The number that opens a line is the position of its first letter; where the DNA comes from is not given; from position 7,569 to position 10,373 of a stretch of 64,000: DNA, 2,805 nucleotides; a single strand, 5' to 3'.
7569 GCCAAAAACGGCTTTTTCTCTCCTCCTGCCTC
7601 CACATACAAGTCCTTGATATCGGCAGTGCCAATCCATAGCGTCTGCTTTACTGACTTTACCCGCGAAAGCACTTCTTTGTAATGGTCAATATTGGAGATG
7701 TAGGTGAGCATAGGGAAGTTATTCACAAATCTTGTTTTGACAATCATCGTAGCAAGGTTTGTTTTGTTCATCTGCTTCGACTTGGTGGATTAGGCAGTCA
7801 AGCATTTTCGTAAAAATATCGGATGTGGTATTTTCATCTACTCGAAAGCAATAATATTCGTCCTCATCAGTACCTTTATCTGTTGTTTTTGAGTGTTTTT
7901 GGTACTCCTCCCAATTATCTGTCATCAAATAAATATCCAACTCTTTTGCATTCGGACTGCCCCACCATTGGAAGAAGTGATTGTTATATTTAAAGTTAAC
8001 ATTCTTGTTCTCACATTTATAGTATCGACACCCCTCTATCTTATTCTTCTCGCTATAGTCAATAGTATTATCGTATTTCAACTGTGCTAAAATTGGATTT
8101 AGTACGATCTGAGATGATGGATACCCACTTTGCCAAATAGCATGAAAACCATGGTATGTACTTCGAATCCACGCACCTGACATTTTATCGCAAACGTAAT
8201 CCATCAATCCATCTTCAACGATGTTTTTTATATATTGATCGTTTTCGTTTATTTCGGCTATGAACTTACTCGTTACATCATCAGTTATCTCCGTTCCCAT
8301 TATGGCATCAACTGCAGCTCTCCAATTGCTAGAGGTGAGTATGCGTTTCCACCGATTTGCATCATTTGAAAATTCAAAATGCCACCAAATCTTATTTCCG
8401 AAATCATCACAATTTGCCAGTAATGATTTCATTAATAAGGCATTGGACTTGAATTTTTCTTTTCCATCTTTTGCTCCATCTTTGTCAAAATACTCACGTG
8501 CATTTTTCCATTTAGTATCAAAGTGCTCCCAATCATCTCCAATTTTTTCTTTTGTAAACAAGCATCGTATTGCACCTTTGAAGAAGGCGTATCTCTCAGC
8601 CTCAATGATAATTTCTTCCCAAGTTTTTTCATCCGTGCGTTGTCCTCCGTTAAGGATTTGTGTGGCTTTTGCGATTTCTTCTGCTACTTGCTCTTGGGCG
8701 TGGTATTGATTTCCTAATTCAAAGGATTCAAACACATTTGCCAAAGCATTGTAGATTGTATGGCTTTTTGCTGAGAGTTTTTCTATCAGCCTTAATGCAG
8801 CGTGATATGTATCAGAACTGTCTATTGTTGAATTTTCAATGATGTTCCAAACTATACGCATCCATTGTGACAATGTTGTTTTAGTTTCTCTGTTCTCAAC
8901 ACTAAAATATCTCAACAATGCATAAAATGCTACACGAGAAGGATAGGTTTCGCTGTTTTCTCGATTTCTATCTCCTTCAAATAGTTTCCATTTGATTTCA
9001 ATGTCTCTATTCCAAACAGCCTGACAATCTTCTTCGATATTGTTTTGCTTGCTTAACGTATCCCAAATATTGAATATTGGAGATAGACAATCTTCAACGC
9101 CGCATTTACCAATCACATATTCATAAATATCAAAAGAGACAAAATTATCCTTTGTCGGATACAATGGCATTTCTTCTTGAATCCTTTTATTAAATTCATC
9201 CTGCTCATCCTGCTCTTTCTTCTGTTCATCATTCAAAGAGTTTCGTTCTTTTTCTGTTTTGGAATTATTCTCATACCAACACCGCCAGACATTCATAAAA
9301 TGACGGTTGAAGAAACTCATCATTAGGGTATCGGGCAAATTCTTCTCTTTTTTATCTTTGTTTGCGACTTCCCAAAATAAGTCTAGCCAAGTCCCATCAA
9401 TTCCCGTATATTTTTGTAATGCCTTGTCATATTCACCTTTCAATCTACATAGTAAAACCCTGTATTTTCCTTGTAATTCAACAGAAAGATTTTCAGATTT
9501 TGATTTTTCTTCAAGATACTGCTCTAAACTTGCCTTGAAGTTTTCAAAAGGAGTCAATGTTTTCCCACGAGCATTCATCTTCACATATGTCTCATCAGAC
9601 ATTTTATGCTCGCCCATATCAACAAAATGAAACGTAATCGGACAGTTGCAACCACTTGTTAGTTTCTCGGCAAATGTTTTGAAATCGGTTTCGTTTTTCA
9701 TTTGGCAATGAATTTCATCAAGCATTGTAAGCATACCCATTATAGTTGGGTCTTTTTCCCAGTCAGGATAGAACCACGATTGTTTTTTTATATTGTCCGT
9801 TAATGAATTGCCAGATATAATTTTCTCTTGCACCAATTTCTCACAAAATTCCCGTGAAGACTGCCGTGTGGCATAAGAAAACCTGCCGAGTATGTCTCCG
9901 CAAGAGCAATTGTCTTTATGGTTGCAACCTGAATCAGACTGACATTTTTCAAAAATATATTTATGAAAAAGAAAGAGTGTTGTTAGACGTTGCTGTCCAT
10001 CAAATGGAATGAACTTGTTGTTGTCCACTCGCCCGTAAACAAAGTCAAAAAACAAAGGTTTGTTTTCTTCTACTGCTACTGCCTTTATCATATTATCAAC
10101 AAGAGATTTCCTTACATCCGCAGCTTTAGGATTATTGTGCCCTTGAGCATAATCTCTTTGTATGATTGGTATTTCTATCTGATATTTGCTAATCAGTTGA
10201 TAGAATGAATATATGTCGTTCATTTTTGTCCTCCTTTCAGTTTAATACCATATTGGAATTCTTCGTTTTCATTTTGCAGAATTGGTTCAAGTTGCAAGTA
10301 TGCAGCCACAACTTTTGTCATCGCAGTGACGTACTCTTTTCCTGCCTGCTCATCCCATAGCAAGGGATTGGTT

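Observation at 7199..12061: Coupled GmrSD-like + DUF262-only + single-HKD PLD nuclease operon: candidate three-component modification-dependent defence system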

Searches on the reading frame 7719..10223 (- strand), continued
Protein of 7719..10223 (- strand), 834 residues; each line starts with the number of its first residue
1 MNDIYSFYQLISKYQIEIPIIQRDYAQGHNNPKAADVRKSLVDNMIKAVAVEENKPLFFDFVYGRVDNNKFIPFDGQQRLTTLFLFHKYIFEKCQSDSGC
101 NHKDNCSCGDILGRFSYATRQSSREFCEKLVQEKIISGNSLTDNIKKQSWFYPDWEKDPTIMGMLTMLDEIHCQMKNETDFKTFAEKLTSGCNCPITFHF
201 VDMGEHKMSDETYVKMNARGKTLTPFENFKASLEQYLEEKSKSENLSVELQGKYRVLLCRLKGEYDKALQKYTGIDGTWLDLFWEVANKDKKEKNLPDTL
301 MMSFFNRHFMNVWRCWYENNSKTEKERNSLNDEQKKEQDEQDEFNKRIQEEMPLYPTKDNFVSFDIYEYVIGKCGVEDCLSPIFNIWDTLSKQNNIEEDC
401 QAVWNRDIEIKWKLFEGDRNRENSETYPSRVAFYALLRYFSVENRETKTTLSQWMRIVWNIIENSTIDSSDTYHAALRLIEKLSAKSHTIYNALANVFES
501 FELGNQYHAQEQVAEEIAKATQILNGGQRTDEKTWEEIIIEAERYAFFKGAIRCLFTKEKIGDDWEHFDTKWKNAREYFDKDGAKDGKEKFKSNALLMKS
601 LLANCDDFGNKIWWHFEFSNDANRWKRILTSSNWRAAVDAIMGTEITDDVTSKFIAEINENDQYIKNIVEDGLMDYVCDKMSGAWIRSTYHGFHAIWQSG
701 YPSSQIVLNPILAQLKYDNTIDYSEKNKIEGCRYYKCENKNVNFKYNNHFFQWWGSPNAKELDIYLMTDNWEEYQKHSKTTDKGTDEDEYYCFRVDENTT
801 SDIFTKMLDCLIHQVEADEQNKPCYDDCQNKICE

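Call 94: find_homologous_proteins(query=L175:4980-7451:+, max_evalue=1e-10)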
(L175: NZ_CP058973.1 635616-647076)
Query L175:4980-7451:+ (823 aa): 7999 proteins with E <= 1e-10 among 8000 candidates; the best 120 are listed.
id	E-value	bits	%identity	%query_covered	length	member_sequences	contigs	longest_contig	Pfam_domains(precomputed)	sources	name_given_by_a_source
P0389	0.0e+0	1798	95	100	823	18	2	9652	PF03235.20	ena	-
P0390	0.0e+0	1780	95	100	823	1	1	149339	PF03235.20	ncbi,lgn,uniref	ncbi:DUF262 domain-containing protein [Pseudoalteromonas tetraodonis]|uniref:DUF262 domain-containin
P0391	0.0e+0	1743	93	100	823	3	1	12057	PF03235.20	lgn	-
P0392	0.0e+0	1714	91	100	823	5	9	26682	PF03235.20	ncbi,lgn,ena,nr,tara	ncbi:MAG TPA: DUF262 domain-containing protein [Pseudoalteromonas sp.]|nr:DUF262 domain-containing p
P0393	0.0e+0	1705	91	100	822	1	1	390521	PF03235.20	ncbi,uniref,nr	ncbi:DUF262 domain-containing protein [Idiomarina sp. Sol25]|uniref:DUF262 domain-containing protein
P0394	0.0e+0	1703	90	100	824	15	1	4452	PF03235.20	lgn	-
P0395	0.0e+0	1694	90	100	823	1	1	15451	PF03235.20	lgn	-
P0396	0.0e+0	1679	89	100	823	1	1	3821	PF03235.20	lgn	-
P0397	0.0e+0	1668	88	100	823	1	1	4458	PF03235.20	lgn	-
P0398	0.0e+0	1654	88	100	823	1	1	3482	PF03235.20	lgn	-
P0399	0.0e+0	1617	86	100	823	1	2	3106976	PF03235.20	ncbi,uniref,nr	ncbi:hypothetical protein GCM10025856_26050 [Methylophaga marina]|uniref:GmrSD restriction endonucle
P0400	0.0e+0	1606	85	100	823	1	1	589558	PF03235.20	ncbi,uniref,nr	ncbi:DUF262 domain-containing protein [Alteromonas ponticola]|uniref:DUF262 domain-containing protei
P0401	0.0e+0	1600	84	100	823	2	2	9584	PF03235.20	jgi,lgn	-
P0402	0.0e+0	1590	84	100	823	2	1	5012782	PF03235.20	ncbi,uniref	ncbi:DUF262 domain-containing protein [Alteromonas sp. M12]|uniref:DUF262 domain-containing protein 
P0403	0.0e+0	1572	83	100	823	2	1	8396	PF03235.20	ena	-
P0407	0.0e+0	1482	78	100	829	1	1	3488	PF03235.20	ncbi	-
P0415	0.0e+0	1290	70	100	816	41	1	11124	PF03235.20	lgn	-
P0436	0.0e+0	1069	58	100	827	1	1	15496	PF03235.20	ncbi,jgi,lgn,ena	-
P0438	0.0e+0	1064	59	100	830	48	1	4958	PF03235.20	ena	-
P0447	0.0e+0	1012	57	100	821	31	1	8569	PF03235.20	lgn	-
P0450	1.7e-296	1004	56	100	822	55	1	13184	PF03235.20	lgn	-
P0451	3.4e-296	1003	56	99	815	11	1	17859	PF03235.20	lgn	-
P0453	2.8e-295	1000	57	99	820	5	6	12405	PF03235.20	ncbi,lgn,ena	-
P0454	7.3e-294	995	55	100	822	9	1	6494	PF03235.20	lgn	-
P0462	1.1e-276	938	54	100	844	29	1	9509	PF03235.20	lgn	-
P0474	8.7e-264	896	52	100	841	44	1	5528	PF03235.20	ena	-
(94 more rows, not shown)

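Call 95: find_encoding_contigs(protein=P0450, flank=9000, max_places=3)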
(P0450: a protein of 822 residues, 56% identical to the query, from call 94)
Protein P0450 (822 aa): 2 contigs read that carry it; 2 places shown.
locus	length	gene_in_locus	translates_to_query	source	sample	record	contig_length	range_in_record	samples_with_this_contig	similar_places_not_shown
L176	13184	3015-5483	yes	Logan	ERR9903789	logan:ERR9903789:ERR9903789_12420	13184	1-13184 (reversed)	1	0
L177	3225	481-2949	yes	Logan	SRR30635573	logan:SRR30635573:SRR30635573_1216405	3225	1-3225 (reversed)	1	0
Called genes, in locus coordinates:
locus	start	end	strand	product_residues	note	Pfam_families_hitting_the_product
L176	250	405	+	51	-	-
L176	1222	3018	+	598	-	PF03235:GmrSD_N, PF07510:GmrSD_C (weak)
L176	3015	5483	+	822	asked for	PF03235:GmrSD_N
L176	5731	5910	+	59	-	-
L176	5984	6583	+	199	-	PF13195:DUF4011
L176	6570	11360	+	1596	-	PF13086:AAA_11 (weak), PF13245:AAA_19 (faint), PF13604:AAA_30 (faint), PF13086:AAA_11, PF13087:AAA_12, PF18741:MTES_1575, PF01272:GreA_GreB (weak)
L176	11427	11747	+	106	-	-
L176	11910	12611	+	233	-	-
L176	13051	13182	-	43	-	?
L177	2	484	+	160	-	?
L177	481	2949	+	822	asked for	PF03235:GmrSD_N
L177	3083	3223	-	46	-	?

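Call 97: list_cluster_members(proteins=[P0453, P0447, P0454, P0415, P0438, P0474, P0436, P0407, P0451, P0462])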
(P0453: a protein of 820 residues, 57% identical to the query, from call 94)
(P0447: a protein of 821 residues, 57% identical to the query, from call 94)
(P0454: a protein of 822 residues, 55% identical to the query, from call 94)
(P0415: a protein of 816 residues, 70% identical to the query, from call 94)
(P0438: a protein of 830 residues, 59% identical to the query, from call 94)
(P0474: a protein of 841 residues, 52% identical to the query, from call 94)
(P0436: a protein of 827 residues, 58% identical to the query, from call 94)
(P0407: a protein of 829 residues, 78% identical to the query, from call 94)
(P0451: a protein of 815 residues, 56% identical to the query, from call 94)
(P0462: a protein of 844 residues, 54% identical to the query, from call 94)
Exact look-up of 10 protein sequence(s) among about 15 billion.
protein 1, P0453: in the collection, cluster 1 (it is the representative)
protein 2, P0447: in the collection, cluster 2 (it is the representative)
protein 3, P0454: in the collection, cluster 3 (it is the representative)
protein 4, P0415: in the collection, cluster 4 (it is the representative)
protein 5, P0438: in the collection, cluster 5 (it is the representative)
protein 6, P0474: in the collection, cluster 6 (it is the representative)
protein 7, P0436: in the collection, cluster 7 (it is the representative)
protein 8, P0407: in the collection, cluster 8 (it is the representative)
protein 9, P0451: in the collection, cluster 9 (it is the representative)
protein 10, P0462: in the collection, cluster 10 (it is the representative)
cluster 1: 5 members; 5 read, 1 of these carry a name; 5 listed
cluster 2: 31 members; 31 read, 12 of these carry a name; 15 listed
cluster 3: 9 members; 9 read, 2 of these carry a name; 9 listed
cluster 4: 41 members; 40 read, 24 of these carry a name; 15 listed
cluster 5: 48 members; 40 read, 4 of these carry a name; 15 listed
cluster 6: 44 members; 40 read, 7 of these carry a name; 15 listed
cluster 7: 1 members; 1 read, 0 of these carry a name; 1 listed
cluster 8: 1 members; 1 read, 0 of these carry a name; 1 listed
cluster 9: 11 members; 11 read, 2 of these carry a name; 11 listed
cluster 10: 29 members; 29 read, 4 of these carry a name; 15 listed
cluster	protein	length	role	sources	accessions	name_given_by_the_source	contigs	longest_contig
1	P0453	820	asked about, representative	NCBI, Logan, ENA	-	-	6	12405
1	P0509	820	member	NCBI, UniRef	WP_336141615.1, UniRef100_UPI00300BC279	DUF262 domain-containing protein [Acinetobacter sp. 102] | DUF262 domain-containing protein n=1 Tax=Acinetobacter sp. 102 TaxID=3098766 ...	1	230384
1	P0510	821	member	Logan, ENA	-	-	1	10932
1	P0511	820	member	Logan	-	-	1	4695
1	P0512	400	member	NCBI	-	-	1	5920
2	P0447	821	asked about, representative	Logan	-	-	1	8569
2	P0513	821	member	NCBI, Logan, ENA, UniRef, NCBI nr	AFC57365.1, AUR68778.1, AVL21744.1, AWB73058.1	DUF262 domain-containing protein [Vibrio cholerae] | Protein of uncharacterized function DUF262 n=2 Tax=Vibrio cholerae TaxID=666 ...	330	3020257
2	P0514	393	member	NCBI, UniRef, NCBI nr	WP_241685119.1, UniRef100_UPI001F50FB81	hypothetical protein [Vibrio cholerae] | hypothetical protein n=1 Tax=Vibrio cholerae TaxID=666 RepID=UPI001F50FB81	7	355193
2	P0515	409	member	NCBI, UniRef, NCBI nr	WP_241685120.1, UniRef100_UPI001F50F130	DUF262 domain-containing protein [Vibrio cholerae] | DUF262 domain-containing protein n=2 Tax=Vibrio cholerae TaxID=666 RepID=UPI001F50F130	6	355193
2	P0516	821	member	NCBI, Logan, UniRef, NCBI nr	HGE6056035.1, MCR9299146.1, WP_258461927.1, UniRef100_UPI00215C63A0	DUF262 domain-containing protein [Vibrio fluvialis] | DUF262 domain-containing protein n=1 Tax=Vibrio fluvialis TaxID=676 RepID=UPI00215C63A0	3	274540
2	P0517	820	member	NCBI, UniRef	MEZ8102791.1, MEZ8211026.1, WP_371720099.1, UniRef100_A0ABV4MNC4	DUF262 domain-containing protein [Vibrio bivalvicida] | DUF262 domain-containing protein n=1 Tax=Vibrio bivalvicida TaxID=1276888 ...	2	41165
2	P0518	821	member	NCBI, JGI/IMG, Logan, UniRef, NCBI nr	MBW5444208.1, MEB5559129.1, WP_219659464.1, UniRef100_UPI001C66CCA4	DUF262 domain-containing protein [Vibrio cholerae] | hypothetical protein | DUF262 domain-containing protein n=1 Tax=Vibrio cholerae TaxID=666 RepID=UPI001C66CCA4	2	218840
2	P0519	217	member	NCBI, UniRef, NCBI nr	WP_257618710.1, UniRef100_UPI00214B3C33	DUF262 domain-containing protein [Vibrio cholerae] | DUF262 domain-containing protein n=1 Tax=Vibrio cholerae TaxID=666 RepID=UPI00214B3C33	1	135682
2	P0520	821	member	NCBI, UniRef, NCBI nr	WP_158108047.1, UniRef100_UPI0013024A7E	DUF262 domain-containing protein [Vibrio furnissii] | DUF262 domain-containing protein n=1 Tax=Vibrio furnissii TaxID=29494 RepID=UPI0013024A7E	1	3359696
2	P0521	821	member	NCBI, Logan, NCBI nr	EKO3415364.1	DUF262 domain-containing protein [Vibrio fluvialis]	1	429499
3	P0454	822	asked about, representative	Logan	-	-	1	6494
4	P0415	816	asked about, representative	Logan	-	-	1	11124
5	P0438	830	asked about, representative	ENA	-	-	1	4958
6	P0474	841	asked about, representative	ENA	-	-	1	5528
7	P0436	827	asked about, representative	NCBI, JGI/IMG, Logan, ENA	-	-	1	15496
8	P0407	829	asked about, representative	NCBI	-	-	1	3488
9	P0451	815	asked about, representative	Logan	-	-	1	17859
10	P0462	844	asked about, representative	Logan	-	-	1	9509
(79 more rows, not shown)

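Call 99: find_encoding_contigs(protein=P0513, flank=9000, max_places=2)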
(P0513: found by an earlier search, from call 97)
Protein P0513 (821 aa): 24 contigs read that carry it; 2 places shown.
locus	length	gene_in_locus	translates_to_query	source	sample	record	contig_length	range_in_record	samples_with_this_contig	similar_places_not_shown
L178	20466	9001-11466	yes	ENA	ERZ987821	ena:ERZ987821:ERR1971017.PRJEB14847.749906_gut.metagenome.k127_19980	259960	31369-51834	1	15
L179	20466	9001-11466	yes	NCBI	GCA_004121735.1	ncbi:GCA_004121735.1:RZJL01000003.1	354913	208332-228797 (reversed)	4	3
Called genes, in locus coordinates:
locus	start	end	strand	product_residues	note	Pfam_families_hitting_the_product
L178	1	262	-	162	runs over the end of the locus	PF01609:DDE_Tnp_1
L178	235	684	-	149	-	PF13737:DDE_Tnp_1_5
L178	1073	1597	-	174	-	PF07963:N_methyl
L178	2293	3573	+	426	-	PF04225:LysM_OapA (weak), PF19425:Csd3_N2, PF01551:Peptidase_M23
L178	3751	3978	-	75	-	-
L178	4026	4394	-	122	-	-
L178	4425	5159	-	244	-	-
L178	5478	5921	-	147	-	PF10980:DUF2787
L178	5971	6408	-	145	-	PF10980:DUF2787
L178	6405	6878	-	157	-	PF04002:RadC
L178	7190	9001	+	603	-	PF03235:GmrSD_N, PF07510:GmrSD_C (weak)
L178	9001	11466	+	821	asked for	PF03235:GmrSD_N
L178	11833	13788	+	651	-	-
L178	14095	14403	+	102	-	PF01527:HTH_Tnp_1, PF13518:HTH_28 (weak)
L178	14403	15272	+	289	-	PF13276:HTH_21, PF00665:rve, PF13683:rve_3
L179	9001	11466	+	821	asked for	PF03235:GmrSD_N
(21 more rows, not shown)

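Call 105: search_solved_structures(query=P0513, max_evalue=0.01)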
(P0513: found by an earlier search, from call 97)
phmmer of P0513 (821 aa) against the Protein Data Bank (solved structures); distinct sequences matched with E-value up to 0.01: 0.

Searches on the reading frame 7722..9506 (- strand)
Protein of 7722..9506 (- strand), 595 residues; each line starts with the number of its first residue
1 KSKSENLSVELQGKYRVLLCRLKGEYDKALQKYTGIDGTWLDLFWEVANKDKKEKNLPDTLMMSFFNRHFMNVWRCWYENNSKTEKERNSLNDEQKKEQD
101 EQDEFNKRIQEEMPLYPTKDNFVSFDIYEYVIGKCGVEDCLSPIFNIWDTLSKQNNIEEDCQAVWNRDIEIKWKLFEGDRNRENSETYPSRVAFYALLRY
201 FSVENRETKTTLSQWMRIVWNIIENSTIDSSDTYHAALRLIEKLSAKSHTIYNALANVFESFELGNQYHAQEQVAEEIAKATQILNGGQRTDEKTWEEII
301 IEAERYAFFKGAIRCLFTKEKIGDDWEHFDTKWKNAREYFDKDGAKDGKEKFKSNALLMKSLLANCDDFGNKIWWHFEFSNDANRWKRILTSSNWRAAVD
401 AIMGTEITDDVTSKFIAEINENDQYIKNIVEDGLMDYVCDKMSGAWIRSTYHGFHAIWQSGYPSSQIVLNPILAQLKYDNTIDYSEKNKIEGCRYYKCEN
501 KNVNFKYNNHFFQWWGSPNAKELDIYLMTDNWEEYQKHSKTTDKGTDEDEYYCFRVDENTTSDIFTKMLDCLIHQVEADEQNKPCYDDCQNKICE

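Call 58: search_protein_representatives(protein=window:7722-9506:-)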
Query: 595 residues. Proteins with E-value up to 0.001 (for the whole library): 738; up to 1e-10: 394; up to 1e-30: 77. The best 150 are listed.
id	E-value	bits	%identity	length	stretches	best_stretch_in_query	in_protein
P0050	5.7e-143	494.1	51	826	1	15-564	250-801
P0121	2.2e-124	432.7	55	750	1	175-575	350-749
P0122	1.0e-120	420.7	50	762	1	121-592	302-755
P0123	3.4e-112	392.5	50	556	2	106-502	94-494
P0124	1.4e-107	377.3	43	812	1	34-573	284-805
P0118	6.9e-101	355.1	45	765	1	35-576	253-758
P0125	8.4e-90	318.5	42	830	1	31-586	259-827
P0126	2.4e-87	310.4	44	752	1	14-516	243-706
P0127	4.3e-87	309.6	40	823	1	34-573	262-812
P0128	7.7e-87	308.8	50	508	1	62-423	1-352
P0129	1.2e-86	308.1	68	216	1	359-573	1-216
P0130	6.1e-83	295.9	41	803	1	17-578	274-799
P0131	3.0e-78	280.4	40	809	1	34-574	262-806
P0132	1.3e-73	265.1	38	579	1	36-583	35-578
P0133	8.1e-72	259.1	48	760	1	34-385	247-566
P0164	3.8e-37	144.6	33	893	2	190-584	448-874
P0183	5.7e-33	130.8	36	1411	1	212-530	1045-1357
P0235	1.3e-26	109.8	31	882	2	99-565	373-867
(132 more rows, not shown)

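Call 59: search_protein_families(library=pfam, proteins=[P0183, P0164, P0235], max_evalue=0.001)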
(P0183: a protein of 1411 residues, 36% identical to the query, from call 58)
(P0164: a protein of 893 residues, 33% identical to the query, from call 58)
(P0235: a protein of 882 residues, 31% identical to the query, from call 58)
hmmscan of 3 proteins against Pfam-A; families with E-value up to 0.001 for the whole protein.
P0183 (1411 aa): 2 families
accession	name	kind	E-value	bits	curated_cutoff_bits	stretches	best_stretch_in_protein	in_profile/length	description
PF03235.19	GmrSD_N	-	5.8e-47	160.8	33.2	2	23-211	11-199/199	GmrSD restriction endonuclease, N-terminal domain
PF07510.16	GmrSD_C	-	0.00066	20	23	1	506-542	70-107/138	GmrSD restriction endonucleases, C-terminal domain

P0164 (893 aa): 1 family
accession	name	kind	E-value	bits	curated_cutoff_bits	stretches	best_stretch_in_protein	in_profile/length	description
PF03235.19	GmrSD_N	-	2.9e-16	60.6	33.2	1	14-283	7-198/199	GmrSD restriction endonuclease, N-terminal domain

P0235 (882 aa): 1 family
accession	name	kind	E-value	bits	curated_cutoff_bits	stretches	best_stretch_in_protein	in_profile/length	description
PF03235.19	GmrSD_N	-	1.3e-19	71.6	33.2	1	13-248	2-198/199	GmrSD restriction endonuclease, N-terminal domain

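Call 62: find_encoding_contigs(protein=P0183, flank=5000, max_places=3)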
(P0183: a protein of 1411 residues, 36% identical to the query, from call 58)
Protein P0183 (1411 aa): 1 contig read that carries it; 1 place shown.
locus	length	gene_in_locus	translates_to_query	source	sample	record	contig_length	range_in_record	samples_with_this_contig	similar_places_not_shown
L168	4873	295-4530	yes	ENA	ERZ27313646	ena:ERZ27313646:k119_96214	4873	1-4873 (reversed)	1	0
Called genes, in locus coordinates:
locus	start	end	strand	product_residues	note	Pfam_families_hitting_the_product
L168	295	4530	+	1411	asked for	PF03235:GmrSD_N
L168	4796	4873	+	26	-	?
